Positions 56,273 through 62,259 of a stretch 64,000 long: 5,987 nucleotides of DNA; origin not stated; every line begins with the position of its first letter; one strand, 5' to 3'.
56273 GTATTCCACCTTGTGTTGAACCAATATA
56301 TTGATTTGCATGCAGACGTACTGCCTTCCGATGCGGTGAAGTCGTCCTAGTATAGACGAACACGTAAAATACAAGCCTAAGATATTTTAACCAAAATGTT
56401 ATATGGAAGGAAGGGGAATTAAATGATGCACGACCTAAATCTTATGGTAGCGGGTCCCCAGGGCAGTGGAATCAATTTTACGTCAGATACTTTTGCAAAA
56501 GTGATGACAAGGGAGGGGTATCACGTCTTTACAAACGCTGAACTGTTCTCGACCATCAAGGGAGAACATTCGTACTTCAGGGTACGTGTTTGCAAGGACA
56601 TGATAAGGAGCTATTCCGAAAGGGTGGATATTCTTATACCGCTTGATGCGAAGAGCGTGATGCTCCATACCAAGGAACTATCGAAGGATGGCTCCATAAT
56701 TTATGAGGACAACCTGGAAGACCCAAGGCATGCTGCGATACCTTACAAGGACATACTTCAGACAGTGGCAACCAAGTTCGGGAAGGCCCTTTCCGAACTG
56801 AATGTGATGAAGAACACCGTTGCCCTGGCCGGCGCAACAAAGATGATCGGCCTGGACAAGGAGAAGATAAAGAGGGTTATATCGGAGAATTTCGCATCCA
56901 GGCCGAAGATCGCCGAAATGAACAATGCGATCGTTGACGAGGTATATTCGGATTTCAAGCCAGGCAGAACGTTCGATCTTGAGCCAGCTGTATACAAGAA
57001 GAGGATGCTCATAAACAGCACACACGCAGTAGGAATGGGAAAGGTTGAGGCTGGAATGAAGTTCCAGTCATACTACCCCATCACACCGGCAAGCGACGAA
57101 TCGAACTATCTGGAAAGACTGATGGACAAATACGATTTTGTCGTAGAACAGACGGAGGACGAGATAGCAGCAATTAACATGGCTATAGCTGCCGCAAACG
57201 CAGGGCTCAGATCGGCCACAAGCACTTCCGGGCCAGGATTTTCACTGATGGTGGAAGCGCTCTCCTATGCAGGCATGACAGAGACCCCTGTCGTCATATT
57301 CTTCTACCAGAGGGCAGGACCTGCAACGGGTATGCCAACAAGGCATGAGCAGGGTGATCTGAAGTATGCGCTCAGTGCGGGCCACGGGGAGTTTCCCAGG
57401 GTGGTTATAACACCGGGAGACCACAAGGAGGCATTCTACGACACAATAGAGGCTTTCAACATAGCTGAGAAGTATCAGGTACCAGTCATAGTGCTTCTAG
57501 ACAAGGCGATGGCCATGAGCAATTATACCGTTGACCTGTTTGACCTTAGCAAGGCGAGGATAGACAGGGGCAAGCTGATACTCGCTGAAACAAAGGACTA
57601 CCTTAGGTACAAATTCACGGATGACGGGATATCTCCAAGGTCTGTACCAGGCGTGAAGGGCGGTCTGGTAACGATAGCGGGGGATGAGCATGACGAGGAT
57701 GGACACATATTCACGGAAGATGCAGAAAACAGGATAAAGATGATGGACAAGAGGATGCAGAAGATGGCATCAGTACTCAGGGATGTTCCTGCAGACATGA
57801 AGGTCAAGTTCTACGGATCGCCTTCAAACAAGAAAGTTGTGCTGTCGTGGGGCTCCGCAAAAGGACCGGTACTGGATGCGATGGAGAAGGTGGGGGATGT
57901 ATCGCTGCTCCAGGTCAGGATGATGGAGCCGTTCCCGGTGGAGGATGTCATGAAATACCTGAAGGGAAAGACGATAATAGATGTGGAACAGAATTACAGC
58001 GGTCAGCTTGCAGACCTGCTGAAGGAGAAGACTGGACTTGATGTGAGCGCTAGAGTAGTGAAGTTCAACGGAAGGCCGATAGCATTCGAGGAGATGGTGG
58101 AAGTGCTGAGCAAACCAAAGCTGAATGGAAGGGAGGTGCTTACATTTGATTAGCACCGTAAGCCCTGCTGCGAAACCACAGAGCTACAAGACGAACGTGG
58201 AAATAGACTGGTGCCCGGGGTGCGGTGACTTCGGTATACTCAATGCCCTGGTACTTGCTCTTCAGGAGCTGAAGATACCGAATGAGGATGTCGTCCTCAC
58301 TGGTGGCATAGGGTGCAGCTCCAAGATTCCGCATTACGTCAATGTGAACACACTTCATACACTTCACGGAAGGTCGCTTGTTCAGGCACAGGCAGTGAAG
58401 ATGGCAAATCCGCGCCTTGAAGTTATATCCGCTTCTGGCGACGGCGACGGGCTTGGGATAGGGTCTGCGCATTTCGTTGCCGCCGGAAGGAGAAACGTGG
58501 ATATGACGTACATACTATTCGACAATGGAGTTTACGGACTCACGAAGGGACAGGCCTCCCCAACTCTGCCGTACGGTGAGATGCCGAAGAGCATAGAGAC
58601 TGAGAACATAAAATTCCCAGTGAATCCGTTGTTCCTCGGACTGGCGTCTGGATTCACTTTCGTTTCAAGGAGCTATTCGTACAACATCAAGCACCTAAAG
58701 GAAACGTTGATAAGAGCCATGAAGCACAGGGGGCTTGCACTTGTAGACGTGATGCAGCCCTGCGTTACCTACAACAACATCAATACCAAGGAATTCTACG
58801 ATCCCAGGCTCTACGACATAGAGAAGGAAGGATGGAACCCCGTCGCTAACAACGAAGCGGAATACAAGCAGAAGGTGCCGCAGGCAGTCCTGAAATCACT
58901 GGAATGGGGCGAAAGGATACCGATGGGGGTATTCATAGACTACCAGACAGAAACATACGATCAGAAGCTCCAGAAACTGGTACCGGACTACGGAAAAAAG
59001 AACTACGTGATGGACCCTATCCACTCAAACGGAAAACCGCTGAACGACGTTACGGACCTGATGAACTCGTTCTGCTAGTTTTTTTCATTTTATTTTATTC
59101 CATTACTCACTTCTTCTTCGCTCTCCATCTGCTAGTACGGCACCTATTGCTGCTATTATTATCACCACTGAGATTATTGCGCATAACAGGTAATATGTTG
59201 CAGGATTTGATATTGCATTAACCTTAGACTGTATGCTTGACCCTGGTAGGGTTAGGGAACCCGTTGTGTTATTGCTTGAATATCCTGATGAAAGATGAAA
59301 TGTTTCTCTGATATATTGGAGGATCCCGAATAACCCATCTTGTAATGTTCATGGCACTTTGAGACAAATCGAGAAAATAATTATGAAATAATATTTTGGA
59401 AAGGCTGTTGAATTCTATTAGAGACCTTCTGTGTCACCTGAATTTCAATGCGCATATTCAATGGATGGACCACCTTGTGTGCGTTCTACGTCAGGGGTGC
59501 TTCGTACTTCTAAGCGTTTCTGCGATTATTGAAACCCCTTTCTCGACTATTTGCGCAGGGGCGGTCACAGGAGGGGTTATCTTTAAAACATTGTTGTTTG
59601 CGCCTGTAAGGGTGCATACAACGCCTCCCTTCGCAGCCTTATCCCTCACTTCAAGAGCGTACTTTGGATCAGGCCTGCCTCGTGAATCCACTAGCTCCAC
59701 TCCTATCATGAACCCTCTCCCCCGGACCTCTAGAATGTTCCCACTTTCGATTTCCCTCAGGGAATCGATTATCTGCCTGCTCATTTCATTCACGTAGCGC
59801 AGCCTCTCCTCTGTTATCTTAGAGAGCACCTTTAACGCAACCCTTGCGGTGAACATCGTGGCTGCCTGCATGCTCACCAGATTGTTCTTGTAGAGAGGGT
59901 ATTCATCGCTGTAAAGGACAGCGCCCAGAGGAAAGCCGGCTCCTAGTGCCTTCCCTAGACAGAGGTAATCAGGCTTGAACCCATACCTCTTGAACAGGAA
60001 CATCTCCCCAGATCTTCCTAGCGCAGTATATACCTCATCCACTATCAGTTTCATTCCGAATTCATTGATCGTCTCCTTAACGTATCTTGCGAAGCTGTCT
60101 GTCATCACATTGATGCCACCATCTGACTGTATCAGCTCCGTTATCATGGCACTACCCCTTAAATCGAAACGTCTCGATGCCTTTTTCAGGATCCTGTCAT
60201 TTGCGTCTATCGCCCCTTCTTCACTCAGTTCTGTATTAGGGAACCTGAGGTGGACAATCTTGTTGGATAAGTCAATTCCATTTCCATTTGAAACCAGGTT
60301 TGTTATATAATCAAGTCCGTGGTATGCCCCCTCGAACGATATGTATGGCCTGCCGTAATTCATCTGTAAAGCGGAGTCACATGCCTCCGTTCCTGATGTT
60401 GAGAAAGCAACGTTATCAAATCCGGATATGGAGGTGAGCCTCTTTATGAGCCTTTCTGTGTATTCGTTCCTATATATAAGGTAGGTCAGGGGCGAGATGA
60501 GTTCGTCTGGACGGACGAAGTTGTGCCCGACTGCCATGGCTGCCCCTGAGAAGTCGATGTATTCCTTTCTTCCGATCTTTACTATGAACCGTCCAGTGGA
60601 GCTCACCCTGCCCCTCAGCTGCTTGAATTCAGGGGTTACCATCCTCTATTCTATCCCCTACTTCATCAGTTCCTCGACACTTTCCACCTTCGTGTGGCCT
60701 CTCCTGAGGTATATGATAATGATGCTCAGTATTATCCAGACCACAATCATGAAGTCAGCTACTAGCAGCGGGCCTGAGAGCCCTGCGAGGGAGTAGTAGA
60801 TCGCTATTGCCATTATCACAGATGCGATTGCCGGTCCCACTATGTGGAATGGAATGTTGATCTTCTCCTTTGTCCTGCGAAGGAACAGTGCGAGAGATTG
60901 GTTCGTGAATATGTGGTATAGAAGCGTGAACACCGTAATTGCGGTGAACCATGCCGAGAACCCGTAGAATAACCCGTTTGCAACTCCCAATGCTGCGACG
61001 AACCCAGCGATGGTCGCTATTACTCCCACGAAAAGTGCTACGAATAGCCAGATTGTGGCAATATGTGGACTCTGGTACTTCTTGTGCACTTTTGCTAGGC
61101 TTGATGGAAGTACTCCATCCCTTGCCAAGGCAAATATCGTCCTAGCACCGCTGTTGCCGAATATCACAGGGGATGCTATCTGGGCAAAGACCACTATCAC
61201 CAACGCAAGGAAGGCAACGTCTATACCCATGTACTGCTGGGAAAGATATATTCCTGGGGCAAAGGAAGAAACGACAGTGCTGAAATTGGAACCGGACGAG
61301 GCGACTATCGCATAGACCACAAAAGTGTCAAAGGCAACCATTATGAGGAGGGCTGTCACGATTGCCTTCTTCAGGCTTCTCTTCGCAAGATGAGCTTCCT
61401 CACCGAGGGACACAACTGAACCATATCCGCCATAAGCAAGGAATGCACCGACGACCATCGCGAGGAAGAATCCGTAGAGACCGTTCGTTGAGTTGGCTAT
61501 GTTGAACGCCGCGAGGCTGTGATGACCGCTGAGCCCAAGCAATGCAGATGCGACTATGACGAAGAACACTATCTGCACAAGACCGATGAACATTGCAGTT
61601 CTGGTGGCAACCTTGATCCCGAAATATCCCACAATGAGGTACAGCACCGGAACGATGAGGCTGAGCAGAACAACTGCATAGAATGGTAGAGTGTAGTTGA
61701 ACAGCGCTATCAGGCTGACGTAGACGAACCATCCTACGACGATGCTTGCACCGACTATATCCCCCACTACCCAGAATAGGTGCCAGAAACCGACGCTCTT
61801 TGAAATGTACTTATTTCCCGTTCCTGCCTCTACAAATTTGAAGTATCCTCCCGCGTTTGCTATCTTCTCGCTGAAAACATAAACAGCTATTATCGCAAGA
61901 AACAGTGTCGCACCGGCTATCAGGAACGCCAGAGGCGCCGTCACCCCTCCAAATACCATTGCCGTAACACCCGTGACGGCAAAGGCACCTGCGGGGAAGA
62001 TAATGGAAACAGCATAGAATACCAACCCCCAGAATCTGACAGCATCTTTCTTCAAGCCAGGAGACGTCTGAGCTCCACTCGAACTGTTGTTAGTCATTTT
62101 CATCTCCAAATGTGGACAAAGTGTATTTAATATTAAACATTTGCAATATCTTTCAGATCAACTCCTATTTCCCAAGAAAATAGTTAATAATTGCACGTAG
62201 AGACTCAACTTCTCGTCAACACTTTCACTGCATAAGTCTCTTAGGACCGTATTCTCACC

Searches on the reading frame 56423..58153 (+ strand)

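Call 33: search_protein_families(library=ncbifam, proteins=[window:56423-58153:+], max_evalue=0.00001)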
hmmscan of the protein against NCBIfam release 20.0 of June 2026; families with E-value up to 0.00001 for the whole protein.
window:56423-58153:+ (576 aa): 11 families
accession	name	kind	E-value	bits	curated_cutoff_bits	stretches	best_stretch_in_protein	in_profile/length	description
NF041170.1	Oxoac_fdxalpha_Archa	equivalog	4.5e-198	659.6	800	2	105-564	144-621/636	2-oxoacid:ferredoxin oxidoreductase subunit alpha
TIGR03710.1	OAFO_sf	subfamily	5.4e-185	616.2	482.75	1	5-560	2-559/561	2-oxoacid:acceptor oxidoreductase subunit alpha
NF006412.0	PRK08659.1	equivalog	1.9e-69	234.7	411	1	192-563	3-374/378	2-oxoacid:acceptor oxidoreductase subunit alpha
NF007206.0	PRK09627.1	equivalog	1.5e-55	188.7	579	1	202-562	11-372/375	2-oxoglutarate synthase subunit alpha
NF005507.0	PRK07119.1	subfamily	2.9e-42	144.8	399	1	193-365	3-175/352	3-methyl-2-oxobutanoate dehydrogenase subunit VorB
NF040682.1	PorA_Arch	equivalog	1.7e-16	60.1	550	1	194-562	3-368/387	pyruvate synthase subunit PorA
TIGR03336.1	IOR_alpha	equivalog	3e-15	55.6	650.9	1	199-377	7-179/595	indolepyruvate ferredoxin oxidoreductase subunit alpha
NF007201.0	PRK09622.1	equivalog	1.9e-13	50.1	590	1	216-370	32-182/405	2-oxoacid:ferredoxin oxidoreductase subunit alpha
NF006232.0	PRK08366.1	equivalog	2.3e-10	39.6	646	1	195-538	8-339/394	2-ketoisovalerate ferredoxin oxidoreductase subunit alpha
NF045764.1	PhenlGlyoxDHPadG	equivalog_domain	1e-09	37.4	700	1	196-520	4-323/398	NADH-dependent phenylglyoxylate dehydrogenase subunit alpha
NF006233.0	PRK08367.1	equivalog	4e-07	29.2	625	0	197-299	7-111/394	pyruvate ferredoxin oxidoreductase subunit alpha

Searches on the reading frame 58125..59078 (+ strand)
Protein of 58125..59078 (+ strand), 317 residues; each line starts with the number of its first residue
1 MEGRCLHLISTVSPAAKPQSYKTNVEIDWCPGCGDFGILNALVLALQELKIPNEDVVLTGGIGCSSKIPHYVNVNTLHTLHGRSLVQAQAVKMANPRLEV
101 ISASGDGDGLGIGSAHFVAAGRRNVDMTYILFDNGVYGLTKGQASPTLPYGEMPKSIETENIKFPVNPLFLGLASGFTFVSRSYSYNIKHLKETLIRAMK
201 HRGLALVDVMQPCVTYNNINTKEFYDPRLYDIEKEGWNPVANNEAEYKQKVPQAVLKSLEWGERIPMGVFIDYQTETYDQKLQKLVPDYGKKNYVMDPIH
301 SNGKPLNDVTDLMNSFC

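Call 33: search_protein_families(library=ncbifam, proteins=[window:58125-59078:+], max_evalue=0.00001)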
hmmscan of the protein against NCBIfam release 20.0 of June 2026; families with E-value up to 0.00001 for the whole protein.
window:58125-59078:+ (317 aa): 10 families
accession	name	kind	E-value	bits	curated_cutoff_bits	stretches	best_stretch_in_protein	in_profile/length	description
NF041171.1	Oxoac_fdxbeta_Archa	equivalog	5.2e-121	403.5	423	1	27-314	3-292/296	2-oxoacid:ferredoxin oxidoreductase subunit beta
TIGR02177.1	PorB_KorB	subfamily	1.9e-115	385.3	261.9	1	28-314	2-285/286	2-oxoacid:acceptor oxidoreductase, beta subunit, pyruvate/2-ketoisovalerate family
NF008820.0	PRK11866.1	equivalog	1.7e-94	316.4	402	1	17-287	5-266/287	2-oxoacid ferredoxin oxidoreductase subunit beta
NF008821.0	PRK11869.1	equivalog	4.1e-73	245.7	438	1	22-285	9-260/286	2-oxoacid ferredoxin oxidoreductase subunit beta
NF007207.0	PRK09628.1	equivalog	2.7e-52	178.1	364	1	26-215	15-204/277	2-oxoglutarate ferredoxin oxidoreductase subunit beta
TIGR03336.1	IOR_alpha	equivalog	1.6e-11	43.3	650.9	1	30-220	359-538/595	indolepyruvate ferredoxin oxidoreductase subunit alpha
NF008819.1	PRK11865.1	equivalog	5.1e-09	35.8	405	1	30-223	21-222/300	pyruvate synthase subunit PorB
NF008818.0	PRK11864.1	subfamily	5.3e-07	29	405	1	30-222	21-217/300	3-methyl-2-oxobutanoate dehydrogenase subunit beta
NF006203.0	PRK08327.1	equivalog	2.2e-06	26.5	456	1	82-209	435-566/571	thiamine pyrophosphate-requiring protein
NF045792.1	OxalOxredbeta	equivalog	2.4e-06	26.8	590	1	92-153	96-157/311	oxalate oxidoreductase subunit beta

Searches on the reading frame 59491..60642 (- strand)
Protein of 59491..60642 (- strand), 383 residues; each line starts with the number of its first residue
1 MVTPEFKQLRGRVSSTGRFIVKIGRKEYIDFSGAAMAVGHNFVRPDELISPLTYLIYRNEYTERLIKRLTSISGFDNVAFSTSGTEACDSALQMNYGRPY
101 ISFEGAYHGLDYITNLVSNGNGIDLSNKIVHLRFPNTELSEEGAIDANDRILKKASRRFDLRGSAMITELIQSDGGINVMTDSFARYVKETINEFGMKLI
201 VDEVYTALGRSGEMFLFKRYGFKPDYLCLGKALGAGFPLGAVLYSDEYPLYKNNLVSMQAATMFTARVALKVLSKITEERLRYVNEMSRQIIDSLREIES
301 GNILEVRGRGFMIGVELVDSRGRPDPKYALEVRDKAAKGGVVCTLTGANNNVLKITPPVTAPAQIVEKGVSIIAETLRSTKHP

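Call 42: search_protein_families(library=pfam, proteins=[window:59491-60642:-], max_evalue=0.000001)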
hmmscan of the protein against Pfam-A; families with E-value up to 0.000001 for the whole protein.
window:59491-60642:- (383 aa): 1 family
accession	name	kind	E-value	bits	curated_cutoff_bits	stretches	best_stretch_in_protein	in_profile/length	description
PF00202.27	Aminotran_3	-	1.7e-42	146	30.5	1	16-376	17-402/403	Aminotransferase class-III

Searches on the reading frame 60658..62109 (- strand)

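Call 33: search_protein_families(library=ncbifam, proteins=[window:60658-62109:-], max_evalue=0.00001)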
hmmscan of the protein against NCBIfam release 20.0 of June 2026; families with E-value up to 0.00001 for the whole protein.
window:60658-62109:- (483 aa): 3 families
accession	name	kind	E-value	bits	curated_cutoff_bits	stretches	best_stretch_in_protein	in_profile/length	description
TIGR00909.1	2A0306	subfamily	1.6e-18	66.9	556.8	1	24-465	5-425/429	amino acid transporter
NF053761.1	BrChAATpBcaP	equivalog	4.2e-12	45.8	690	1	14-468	15-450/460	branched-chain amino acid transporter BcaP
TIGR00908.1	2A0305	equivalog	2.1e-07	30.2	381.75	1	59-466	39-422/442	ethanolamine permease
